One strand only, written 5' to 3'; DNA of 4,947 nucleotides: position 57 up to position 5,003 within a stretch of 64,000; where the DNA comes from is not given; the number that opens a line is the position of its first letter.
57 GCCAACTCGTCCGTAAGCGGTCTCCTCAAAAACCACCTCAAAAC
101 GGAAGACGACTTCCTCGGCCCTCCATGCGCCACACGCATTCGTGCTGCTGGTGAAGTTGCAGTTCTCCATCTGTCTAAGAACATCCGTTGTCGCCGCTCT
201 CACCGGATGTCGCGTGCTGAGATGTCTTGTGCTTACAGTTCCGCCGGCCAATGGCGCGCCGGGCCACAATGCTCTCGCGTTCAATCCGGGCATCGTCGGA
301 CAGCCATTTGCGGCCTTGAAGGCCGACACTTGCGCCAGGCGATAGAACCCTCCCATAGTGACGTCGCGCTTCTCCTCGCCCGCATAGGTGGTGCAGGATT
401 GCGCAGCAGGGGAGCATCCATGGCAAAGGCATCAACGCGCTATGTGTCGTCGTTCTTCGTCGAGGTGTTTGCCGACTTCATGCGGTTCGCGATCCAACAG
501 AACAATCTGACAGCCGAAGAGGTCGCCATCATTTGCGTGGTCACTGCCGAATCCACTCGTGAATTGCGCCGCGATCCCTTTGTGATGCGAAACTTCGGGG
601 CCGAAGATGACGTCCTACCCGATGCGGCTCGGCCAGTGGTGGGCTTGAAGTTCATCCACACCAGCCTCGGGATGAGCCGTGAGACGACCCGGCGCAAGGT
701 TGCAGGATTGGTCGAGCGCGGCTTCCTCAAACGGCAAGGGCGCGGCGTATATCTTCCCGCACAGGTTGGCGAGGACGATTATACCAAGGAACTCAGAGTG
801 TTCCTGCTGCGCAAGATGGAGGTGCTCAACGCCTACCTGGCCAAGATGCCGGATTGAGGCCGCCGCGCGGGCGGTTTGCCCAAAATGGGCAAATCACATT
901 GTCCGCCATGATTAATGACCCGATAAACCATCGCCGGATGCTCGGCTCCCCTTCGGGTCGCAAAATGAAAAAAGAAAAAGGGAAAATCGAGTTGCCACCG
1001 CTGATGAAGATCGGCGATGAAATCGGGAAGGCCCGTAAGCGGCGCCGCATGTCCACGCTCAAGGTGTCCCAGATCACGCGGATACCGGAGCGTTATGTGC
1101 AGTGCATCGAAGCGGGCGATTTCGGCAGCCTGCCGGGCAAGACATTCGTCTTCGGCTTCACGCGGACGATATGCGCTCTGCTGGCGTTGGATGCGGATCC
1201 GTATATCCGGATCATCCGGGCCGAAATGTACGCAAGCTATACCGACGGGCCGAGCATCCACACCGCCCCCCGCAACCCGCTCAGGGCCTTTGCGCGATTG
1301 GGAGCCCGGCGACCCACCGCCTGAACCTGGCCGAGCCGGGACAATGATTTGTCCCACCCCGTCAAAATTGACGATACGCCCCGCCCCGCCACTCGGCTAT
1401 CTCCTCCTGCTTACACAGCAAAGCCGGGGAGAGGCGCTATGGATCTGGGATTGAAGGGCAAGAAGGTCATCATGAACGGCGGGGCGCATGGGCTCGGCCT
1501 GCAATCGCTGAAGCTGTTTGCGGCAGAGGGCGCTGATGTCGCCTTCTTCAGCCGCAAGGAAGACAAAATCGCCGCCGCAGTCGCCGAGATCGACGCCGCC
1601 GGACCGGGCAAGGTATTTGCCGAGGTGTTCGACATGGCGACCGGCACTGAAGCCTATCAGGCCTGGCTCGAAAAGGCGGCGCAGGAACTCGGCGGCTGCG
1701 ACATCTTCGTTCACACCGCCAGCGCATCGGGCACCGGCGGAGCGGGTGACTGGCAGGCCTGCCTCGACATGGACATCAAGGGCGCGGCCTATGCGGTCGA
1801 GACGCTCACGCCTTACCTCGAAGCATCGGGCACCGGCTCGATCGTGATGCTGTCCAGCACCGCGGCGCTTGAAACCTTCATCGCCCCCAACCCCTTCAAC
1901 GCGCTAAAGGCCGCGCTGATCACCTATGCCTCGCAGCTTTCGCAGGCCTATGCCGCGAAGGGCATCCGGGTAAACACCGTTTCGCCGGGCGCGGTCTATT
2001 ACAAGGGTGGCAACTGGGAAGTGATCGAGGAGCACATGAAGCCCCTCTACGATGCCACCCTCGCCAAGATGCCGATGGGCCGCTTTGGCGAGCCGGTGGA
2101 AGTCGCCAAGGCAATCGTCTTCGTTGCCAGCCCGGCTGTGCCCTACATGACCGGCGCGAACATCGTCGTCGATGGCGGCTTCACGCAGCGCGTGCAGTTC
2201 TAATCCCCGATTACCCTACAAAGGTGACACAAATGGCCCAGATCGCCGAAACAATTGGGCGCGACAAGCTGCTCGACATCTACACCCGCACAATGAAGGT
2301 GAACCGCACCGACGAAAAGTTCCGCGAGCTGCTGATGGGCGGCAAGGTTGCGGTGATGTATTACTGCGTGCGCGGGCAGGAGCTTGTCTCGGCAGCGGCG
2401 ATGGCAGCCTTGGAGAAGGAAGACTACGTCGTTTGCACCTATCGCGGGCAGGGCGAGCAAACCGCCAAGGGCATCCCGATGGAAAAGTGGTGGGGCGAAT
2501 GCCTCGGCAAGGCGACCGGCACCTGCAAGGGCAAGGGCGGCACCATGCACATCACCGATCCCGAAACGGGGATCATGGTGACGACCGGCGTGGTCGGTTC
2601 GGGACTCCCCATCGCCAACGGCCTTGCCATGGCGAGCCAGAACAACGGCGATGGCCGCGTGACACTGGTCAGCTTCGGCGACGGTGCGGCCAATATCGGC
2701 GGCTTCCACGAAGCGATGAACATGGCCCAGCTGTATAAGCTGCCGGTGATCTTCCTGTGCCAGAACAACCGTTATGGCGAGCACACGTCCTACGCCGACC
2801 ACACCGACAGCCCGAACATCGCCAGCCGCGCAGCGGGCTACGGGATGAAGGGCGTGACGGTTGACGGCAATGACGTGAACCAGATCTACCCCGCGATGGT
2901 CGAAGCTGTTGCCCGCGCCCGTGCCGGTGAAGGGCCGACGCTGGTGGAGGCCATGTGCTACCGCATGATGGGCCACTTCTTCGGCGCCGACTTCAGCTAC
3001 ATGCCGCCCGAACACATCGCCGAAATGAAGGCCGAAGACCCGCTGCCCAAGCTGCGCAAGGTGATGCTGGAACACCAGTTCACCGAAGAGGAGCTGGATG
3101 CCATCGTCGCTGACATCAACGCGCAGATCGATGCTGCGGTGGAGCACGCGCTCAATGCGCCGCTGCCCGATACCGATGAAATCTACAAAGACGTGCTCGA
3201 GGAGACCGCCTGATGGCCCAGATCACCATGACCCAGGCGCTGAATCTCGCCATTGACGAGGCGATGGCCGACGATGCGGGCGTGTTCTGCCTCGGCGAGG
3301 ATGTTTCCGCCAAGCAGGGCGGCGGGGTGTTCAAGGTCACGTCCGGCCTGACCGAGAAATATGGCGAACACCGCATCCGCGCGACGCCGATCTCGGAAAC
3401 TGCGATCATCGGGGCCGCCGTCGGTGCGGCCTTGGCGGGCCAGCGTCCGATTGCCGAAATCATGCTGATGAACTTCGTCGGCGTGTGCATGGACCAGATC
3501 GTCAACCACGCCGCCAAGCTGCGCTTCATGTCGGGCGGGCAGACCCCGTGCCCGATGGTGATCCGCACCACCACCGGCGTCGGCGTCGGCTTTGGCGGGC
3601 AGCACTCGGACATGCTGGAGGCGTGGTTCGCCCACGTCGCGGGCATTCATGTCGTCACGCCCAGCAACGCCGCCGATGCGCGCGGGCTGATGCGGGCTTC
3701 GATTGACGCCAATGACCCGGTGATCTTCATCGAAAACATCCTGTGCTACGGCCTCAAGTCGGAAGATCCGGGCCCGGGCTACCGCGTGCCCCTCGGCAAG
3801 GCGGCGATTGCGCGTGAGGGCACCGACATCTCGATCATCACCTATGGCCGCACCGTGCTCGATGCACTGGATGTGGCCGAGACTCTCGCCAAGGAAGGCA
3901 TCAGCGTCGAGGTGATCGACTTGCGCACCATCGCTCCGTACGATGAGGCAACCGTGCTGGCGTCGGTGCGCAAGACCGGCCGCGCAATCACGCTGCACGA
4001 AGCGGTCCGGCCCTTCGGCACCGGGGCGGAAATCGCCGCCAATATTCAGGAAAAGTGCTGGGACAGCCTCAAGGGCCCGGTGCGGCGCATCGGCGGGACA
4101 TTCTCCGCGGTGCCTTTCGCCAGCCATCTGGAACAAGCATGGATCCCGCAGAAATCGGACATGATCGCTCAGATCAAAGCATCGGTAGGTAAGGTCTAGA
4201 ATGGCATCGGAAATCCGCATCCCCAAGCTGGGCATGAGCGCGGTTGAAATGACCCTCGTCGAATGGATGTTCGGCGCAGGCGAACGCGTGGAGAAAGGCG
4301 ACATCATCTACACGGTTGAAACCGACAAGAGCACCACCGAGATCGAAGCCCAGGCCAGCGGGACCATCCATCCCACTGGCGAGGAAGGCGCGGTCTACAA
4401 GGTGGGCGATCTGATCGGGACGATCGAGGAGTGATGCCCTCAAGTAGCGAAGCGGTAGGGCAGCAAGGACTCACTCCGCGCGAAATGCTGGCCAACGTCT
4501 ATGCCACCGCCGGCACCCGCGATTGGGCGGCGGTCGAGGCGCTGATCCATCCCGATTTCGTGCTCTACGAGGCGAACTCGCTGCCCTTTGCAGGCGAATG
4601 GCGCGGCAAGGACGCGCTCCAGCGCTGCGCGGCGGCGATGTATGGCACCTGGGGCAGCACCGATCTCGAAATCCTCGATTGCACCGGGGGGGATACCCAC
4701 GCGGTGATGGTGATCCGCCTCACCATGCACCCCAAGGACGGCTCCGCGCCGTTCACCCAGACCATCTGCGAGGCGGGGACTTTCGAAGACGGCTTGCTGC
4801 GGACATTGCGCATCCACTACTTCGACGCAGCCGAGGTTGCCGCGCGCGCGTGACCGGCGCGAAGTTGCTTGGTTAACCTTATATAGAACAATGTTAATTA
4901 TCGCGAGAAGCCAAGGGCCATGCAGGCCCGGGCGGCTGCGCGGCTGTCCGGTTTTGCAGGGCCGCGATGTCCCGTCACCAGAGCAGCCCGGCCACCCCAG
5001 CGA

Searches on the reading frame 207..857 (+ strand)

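Call 47: search_protein_families(library=pfam, proteins=[window:207-857:+], max_evalue=0.001)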
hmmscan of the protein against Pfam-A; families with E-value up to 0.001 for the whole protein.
window:207-857:+ (216 aa): 1 family
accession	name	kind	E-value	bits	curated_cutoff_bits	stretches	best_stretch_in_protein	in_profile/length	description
PF25213.1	HVO_A0261_N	-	0.00017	21.9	35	1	150-182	30-61/86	HVO_A0261 N-terminal domain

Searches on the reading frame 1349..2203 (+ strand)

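Call 47: search_protein_families(library=pfam, proteins=[window:1349-2203:+], max_evalue=0.001)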
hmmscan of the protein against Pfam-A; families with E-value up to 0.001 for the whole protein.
window:1349-2203:+ (284 aa): 2 families
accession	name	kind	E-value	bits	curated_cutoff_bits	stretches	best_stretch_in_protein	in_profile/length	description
PF13561.12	adh_short_C2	-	2.3e-40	139.1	27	1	46-279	3-236/236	Enoyl-(Acyl carrier protein) reductase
PF00106.31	adh_short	-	2.1e-29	102.8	26.6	1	38-216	1-182/195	short chain dehydrogenase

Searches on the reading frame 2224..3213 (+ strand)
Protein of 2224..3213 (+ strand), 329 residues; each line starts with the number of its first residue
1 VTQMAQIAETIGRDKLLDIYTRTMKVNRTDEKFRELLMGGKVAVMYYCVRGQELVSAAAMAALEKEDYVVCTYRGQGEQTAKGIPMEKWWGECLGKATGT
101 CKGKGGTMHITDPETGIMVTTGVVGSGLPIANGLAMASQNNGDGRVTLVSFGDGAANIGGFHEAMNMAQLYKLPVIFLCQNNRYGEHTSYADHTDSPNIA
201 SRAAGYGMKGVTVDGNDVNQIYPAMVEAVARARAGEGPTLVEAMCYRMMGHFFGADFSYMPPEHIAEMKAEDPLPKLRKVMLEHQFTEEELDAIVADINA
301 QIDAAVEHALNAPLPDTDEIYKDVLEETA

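Call 47: search_protein_families(library=pfam, proteins=[window:2224-3213:+], max_evalue=0.001)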
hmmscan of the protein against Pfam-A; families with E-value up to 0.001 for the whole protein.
window:2224-3213:+ (329 aa): 3 families
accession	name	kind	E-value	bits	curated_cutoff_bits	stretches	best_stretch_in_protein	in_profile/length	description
PF00676.26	E1_dh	-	1.6e-71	241.2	22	1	22-315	2-297/300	Dehydrogenase E1 component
PF02775.26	TPP_enzyme_C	-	6.8e-09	36.1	21.9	1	115-242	20-150/151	Thiamine pyrophosphate enzyme, C-terminal TPP binding domain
PF00456.26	Transketolase_N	-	8.3e-05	22.2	22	1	114-243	104-241/334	Transketolase, thiamine diphosphate binding domain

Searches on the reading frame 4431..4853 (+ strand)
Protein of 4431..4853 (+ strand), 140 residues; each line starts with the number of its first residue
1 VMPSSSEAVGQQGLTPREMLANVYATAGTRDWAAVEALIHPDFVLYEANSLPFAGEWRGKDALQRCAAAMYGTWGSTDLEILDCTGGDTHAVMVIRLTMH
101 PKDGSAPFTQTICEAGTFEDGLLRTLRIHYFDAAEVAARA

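Call 47: search_protein_families(library=pfam, proteins=[window:4431-4853:+], max_evalue=0.001)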
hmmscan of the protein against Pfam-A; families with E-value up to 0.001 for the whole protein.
window:4431-4853:+ (140 aa): 2 families
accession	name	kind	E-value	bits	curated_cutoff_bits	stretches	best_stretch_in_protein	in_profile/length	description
PF12680.13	SnoaL_2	-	1.4e-11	45.3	27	1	23-123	4-99/102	SnoaL-like domain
PF14534.12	DUF4440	-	1.3e-05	26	25.2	1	22-111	7-91/107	Domain of unknown function (DUF4440)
